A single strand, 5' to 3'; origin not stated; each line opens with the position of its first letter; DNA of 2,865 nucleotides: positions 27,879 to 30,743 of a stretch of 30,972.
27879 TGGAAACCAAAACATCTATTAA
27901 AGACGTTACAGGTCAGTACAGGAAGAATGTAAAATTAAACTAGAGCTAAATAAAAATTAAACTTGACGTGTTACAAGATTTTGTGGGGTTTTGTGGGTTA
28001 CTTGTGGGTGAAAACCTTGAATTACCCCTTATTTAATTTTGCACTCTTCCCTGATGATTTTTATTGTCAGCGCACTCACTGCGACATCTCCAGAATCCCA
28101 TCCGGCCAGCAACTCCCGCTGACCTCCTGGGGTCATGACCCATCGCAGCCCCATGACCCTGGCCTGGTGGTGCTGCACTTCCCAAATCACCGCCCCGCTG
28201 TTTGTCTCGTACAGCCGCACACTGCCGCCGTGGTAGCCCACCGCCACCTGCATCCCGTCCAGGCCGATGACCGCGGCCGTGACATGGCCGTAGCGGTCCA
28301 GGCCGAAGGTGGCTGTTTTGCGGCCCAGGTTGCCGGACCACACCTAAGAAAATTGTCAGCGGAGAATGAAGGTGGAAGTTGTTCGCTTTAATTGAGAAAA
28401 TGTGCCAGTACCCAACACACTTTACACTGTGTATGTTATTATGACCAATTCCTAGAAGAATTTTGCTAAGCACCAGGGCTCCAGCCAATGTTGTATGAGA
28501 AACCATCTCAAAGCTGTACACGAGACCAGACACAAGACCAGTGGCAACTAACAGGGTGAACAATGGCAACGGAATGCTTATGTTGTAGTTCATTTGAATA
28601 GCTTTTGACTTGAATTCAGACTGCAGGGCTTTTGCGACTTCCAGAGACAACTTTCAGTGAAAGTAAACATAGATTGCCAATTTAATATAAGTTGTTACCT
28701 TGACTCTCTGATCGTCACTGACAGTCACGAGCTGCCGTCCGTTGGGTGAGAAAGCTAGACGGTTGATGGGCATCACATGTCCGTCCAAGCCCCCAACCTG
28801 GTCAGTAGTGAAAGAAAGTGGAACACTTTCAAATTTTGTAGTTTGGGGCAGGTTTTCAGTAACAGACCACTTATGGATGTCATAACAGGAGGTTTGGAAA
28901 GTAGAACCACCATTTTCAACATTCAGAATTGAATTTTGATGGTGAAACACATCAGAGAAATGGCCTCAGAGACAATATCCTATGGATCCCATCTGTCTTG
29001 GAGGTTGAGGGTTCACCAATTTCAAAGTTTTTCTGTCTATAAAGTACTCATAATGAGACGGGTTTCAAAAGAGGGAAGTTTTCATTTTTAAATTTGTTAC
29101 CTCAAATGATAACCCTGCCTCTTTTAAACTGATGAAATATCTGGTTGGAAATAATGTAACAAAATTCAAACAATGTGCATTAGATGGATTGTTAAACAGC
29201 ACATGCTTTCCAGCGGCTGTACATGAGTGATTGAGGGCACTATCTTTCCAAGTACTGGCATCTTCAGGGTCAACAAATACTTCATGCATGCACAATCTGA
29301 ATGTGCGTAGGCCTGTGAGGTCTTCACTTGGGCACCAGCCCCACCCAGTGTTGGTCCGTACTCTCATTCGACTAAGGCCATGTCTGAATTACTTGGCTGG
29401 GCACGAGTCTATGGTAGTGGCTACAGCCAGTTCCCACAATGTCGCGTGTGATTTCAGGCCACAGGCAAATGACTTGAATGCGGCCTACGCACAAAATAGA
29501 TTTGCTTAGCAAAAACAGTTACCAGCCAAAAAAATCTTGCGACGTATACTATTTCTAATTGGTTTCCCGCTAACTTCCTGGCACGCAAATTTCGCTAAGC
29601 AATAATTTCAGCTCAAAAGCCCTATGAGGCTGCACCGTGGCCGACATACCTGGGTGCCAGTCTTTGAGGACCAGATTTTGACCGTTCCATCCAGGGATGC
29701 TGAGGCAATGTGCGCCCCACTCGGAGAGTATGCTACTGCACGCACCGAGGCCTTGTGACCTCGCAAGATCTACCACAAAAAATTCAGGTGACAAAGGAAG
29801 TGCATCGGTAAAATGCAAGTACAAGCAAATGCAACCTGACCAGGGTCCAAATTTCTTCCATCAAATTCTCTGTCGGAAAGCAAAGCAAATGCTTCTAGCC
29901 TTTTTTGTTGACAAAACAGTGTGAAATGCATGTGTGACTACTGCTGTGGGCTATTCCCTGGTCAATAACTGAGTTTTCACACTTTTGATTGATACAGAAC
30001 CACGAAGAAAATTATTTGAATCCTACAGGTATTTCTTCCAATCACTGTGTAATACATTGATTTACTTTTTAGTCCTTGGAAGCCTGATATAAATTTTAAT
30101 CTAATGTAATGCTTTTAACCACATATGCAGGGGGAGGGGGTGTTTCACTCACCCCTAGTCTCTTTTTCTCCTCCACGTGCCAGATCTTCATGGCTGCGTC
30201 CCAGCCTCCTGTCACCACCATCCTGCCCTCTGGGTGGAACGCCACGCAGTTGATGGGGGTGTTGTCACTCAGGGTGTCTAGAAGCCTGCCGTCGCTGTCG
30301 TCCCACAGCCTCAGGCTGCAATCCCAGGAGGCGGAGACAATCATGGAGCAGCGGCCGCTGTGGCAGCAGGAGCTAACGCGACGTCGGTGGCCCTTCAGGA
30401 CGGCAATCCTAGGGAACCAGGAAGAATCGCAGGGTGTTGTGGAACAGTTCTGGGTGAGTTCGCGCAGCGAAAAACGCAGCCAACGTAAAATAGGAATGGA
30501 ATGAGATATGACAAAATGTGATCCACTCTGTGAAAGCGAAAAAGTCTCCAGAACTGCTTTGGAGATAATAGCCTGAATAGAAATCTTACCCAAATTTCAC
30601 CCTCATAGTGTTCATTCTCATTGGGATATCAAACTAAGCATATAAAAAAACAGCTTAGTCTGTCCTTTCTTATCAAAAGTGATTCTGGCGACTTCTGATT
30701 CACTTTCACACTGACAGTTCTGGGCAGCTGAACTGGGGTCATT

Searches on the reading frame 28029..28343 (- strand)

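Call 31: search_protein_families(library=pfam, proteins=[window:28029-28343:-], max_evalue=0.01)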
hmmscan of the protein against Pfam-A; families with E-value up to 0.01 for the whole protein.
window:28029-28343:- (104 aa): 9 families
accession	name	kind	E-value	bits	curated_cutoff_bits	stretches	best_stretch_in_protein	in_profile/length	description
PF25173.1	Beta-prop_WDR3_1st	-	3.6e-06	27.2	154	1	2-69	14-80/184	WDR3 first beta-propeller domain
PF24807.1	WD40_CDC20-Fz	-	0.0002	21.2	200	1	20-91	53-119/292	CDC20/Fizzy WD40 domain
PF24782.2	WD40_MABP1-WDR62_2nd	-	0.00025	20.6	290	1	20-80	90-149/341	MABP1/WDR62 second WD40 domain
PF12894.13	ANAPC4_WD40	-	0.0004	21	22.9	1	28-70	48-90/91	Anaphase-promoting complex subunit 4 WD40 domain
PF23410.3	Beta-prop_VPS8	-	0.00058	19.4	28.9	1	17-66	65-117/358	Vps8 beta-propeller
PF23393.2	Beta-prop_WDR90_POC16_2nd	-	0.0038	16.9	60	1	33-76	51-92/291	WDR90/POC16, second beta-propeller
PF25171.1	Beta-prop_WDR36-Utp21_1st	-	0.005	16.7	80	1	33-90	165-220/266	WDR36/Utp21 first beta-propeller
PF25172.1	Beta-prop_WDR3_2nd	-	0.0053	16.5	140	1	28-99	48-114/293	WDR3 second beta-propeller domain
PF14783.12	BBS2_Mid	-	0.0063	17.1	27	1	23-89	43-107/108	Ciliary BBSome complex subunit 2, middle region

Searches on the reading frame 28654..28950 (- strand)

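Call 31: search_protein_families(library=pfam, proteins=[window:28654-28950:-], max_evalue=0.01)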
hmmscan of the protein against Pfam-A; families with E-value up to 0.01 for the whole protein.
window:28654-28950:- (98 aa): 5 families
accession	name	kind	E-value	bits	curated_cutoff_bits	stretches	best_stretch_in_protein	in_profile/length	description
PF00400.38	WD40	-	8.4e-07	29.7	27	1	52-85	4-37/39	WD domain, G-beta repeat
PF24805.1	EIF3I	-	2.6e-05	24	200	1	30-88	255-314/324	EIF3I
PF24814.1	WD40_Prp19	-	0.00031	20.3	320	1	50-85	168-203/281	Prp19 WD40 domain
PF25174.1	Beta-prop_THOC3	-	0.0018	17.8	305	1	61-87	4-30/272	THOC3 beta-propeller domain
PF25173.1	Beta-prop_WDR3_1st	-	0.0027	17.9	154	1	55-85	109-139/184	WDR3 first beta-propeller domain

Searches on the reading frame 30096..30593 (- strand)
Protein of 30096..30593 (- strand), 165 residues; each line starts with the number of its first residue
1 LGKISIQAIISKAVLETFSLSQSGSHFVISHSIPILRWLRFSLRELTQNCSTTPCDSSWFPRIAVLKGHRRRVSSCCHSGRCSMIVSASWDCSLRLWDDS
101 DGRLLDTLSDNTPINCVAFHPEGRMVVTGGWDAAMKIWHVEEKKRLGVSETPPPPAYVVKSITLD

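Call 31: search_protein_families(library=pfam, proteins=[window:30096-30593:-], max_evalue=0.01)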
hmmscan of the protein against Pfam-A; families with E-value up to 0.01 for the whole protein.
window:30096-30593:- (165 aa): 24 families
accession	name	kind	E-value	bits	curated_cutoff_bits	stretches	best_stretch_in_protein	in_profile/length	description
PF00400.38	WD40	-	5.8e-19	68.1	27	2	63-98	4-39/39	WD domain, G-beta repeat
PF25174.1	Beta-prop_THOC3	-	5.1e-12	45.8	305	1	64-145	40-122/272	THOC3 beta-propeller domain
PF25175.1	Beta-prop_WDR5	-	7e-12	45.7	250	1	66-146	48-129/296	WDR5 beta-propeller domain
PF25173.1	Beta-prop_WDR3_1st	-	8.6e-12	45.6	154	1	65-140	108-184/184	WDR3 first beta-propeller domain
PF24814.1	WD40_Prp19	-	1.7e-11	44.2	320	1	63-144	84-168/281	Prp19 WD40 domain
PF25168.1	Beta-prop_WDR36-Utp21_2nd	-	7.3e-10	39.1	84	1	63-128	233-298/335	WDR36/Utp21 second beta-propeller domain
PF24805.1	EIF3I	-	1.1e-09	38.3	200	2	62-126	44-108/324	EIF3I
PF25172.1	Beta-prop_WDR3_2nd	-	8.7e-09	35.4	140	1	56-102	245-291/293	WDR3 second beta-propeller domain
PF25047.1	Beta-prop_TEP1_2nd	-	1.3e-08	34.7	89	2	111-144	90-123/255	TEP-1 second beta-propeller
PF24105.1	Beta-prop_CAF1B_HIR1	-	1.7e-08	34.3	80.5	1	61-145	121-206/383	CAF1B/HIR1 beta-propeller domain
PF24817.1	WD40_WDHD1_1st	-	3.4e-08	33.5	109.9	1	112-151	129-168/291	WDHD1 first WD40 domain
PF25048.1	Beta-prop_TEP1_C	-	5.3e-08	33.2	32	1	83-121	13-51/73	TEP-1 C-terminal beta-propeller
PF25391.1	WD40_Gbeta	-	2.6e-07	30.4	150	1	64-142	178-257/340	G protein beta WD-40 repeat protein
PF24807.1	WD40_CDC20-Fz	-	2.7e-07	30.6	200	1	60-97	255-292/292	CDC20/Fizzy WD40 domain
PF23414.1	Beta-prop_EML_2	-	2.7e-06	27.4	90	1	83-144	11-72/266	Echinoderm microtubule-associated protein second beta-propeller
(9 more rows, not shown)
